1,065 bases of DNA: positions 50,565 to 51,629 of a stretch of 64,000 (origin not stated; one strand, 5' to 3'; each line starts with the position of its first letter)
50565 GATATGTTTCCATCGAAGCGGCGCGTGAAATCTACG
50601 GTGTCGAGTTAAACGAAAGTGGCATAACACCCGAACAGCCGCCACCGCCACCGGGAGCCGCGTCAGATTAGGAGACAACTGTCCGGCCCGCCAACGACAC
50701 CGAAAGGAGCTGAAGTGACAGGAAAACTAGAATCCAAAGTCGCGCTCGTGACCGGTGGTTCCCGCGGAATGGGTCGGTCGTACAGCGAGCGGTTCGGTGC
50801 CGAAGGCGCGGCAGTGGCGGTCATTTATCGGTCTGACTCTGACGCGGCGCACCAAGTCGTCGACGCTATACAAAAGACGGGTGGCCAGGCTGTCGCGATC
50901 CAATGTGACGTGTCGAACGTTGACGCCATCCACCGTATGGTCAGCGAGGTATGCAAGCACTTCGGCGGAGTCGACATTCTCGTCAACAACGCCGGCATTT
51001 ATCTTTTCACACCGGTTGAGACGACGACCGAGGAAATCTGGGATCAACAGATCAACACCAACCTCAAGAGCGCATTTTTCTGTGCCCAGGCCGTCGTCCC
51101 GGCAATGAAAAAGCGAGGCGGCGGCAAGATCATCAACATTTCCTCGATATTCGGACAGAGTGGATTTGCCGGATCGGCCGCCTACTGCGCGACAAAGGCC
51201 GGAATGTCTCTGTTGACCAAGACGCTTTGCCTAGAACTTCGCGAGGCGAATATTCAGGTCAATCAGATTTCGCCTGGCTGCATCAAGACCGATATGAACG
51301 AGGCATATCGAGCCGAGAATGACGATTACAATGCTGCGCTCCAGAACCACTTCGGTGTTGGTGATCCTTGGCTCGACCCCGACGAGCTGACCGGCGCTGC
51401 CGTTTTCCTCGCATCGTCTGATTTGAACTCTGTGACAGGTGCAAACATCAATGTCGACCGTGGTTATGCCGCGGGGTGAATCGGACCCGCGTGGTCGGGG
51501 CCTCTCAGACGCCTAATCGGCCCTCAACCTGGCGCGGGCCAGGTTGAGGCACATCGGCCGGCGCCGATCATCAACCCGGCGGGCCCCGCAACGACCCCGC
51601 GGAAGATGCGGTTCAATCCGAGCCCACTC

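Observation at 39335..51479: Mo-hydroxylase, then SDR, then hydantoinase/carboxylase-family pair, then SDR: an ethylbenzene-pathway-like (Ebd-Ped-Apc) gene logic in a lower-GC inserted module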

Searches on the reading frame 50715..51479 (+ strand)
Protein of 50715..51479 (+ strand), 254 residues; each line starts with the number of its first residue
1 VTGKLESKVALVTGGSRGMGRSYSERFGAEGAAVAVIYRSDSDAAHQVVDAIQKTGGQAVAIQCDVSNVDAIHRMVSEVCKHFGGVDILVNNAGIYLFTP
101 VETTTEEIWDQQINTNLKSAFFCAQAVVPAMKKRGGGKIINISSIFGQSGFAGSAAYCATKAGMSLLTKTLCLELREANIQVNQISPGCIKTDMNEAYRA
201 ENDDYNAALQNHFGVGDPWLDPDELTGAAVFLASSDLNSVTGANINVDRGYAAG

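Call 3: search_protein_families(library=pfam, proteins=[window:50715-51479:+])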
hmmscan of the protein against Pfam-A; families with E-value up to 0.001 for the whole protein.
window:50715-51479:+ (254 aa): 6 families
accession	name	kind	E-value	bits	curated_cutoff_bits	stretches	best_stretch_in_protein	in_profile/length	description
PF00106.31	adh_short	-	5.4e-62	209.2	26.6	1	8-201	1-193/195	short chain dehydrogenase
PF13561.12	adh_short_C2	-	2.3e-59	201.3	27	1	17-251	6-235/236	Enoyl-(Acyl carrier protein) reductase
PF08659.16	KR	-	7.2e-15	55.8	22.6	1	10-164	3-156/180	KR domain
PF08643.16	DUF1776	-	1.6e-06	28.2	25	1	95-201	102-210/294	Fungal family of unknown function (DUF1776)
PF23441.1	SDR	-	8.5e-06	25.8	27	1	4-211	4-215/258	SDR-like rossmann domain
PF01370.27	Epimerase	-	0.00098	19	20.9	0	10-146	1-119/240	NAD dependent epimerase/dehydratase family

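Call 4: search_protein_families(library=ncbifam, proteins=[window:50715-51479:+])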
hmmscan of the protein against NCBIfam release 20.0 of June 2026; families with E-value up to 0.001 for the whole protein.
window:50715-51479:+ (254 aa): 236 families (the best 25 are shown)
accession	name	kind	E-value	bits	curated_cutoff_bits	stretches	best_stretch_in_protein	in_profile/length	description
NF004791.0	PRK06138.1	equivalog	2.1e-61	207.4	312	1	4-253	2-251/252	SDR family oxidoreductase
NF009466.0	PRK12826.1-2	subfamily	1e-60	205.3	222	1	6-251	2-244/248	3-oxoacyl-ACP reductase FabG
NF005559.1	PRK07231.1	subfamily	4e-60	203.4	215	1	5-251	2-247/249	glucose 1-dehydrogenase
TIGR01830.1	3oxo_ACP_reduc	equivalog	2e-59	201.2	297.75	1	10-250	1-237/239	3-oxoacyl-[acyl-carrier-protein] reductase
NF009093.0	PRK12429.1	subfamily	7e-58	195.9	258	1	4-253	2-258/259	3-hydroxybutyrate dehydrogenase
NF005309.0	PRK06841.1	subfamily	7.3e-58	196.1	286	1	4-252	12-253/255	GolD/DthD family dehydrogenase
NF004198.0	PRK05653.1-3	equivalog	2e-57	194.5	296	1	4-250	4-245/248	3-oxoacyl-ACP reductase FabG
NF004197.0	PRK05653.1-1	equivalog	9.8e-56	189.1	332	1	1-251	1-246/249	3-oxoacyl-ACP reductase FabG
TIGR03971.1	SDR_subfam_1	subfamily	1.2e-55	188.8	300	1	5-252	1-269/271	mycofactocin-coupled SDR family oxidoreductase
NF005594.0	PRK07326.1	equivalog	1.2e-55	188.6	271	1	5-206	4-202/237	SDR family oxidoreductase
NF052558.1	MBtsdlDhBudC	equivalog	1.8e-55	188.2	270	1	6-253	2-243/250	meso-2,3-butanediol dehydrogenase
NF006493.1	PRK08936.1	subfamily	2e-55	187.9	420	1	3-251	3-250/261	glucose-1-dehydrogenase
NF005681.0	PRK07478.1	subfamily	8.2e-55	185.9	267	1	4-252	3-250/254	SDR family oxidoreductase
NF009468.0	PRK12826.1-4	equivalog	1.3e-54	185.6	318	1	2-250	2-246/256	SDR family oxidoreductase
NF005488.0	PRK07097.1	equivalog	2.9e-54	183.9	369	1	4-252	7-258/266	gluconate 5-dehydrogenase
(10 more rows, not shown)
